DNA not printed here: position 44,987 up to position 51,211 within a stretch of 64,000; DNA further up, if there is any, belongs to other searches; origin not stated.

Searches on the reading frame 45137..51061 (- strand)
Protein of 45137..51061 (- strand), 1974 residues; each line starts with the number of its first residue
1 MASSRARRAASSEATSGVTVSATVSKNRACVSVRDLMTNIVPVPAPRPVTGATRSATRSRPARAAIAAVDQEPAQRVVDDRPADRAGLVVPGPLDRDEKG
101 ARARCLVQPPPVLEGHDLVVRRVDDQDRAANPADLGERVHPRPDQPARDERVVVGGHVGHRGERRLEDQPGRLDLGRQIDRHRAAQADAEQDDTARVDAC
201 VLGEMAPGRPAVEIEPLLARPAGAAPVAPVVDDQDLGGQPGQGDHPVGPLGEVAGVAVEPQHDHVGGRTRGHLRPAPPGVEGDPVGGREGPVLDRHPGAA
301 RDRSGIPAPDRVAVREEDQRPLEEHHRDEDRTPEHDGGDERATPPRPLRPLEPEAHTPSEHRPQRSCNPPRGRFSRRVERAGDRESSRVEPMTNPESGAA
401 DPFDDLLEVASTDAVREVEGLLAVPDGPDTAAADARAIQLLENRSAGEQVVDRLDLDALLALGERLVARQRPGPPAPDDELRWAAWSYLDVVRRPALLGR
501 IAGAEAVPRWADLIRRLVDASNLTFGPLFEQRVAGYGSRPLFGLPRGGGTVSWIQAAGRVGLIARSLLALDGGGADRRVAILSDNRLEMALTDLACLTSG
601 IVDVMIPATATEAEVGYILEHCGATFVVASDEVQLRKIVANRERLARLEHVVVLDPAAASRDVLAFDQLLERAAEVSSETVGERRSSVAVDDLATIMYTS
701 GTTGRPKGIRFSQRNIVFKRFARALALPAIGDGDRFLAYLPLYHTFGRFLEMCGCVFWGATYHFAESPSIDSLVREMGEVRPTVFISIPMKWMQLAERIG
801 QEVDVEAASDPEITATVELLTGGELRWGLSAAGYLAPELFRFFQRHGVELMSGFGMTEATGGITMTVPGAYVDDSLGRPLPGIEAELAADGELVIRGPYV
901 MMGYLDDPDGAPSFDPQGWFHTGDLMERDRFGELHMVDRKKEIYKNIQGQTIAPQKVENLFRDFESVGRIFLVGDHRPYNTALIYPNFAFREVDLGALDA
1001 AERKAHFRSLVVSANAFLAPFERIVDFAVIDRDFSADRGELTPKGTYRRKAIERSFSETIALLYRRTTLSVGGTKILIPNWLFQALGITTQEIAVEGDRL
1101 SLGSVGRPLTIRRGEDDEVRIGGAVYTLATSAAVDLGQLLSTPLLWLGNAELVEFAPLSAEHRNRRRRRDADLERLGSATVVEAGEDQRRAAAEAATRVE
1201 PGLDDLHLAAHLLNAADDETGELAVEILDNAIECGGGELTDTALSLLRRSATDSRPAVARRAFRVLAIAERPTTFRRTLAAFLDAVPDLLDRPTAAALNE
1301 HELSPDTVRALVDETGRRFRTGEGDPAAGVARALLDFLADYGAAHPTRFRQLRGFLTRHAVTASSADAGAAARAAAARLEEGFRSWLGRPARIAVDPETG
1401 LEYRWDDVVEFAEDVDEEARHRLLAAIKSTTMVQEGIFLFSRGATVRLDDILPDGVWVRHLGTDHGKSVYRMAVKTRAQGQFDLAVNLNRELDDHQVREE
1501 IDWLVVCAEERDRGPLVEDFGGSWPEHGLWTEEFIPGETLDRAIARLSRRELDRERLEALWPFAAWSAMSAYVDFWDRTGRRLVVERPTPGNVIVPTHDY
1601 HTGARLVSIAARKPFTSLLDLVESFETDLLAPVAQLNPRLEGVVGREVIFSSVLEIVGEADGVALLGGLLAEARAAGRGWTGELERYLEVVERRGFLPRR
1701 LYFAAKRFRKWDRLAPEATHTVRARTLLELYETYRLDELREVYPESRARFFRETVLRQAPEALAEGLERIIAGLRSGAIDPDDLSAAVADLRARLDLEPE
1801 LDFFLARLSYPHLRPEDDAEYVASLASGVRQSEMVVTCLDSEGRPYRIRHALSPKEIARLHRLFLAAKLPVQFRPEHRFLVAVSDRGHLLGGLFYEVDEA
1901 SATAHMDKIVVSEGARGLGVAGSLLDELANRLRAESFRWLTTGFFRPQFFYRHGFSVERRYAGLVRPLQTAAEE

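Call 8: search_protein_families(library=pfam, proteins=[window:45137-51061:-], max_evalue=0.001)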
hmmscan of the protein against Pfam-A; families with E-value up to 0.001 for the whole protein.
window:45137-51061:- (1974 aa): 4 families
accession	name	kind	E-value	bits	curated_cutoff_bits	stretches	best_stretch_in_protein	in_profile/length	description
PF00501.34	AMP-binding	-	2.1e-65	221.4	29.9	1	529-905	1-384/384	AMP-binding enzyme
PF23562.2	AMP-binding_C_3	-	1.6e-09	38.6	20.8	1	947-1066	7-122/124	AMP-binding enzyme C-terminal domain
PF00583.31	Acetyltransf_1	-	1.5e-06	28.9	20.7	1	1872-1955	28-116/116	Acetyltransferase (GNAT) family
PF13508.13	Acetyltransf_7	-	5.1e-06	27.2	27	1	1876-1956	2-83/84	Acetyltransferase (GNAT) domain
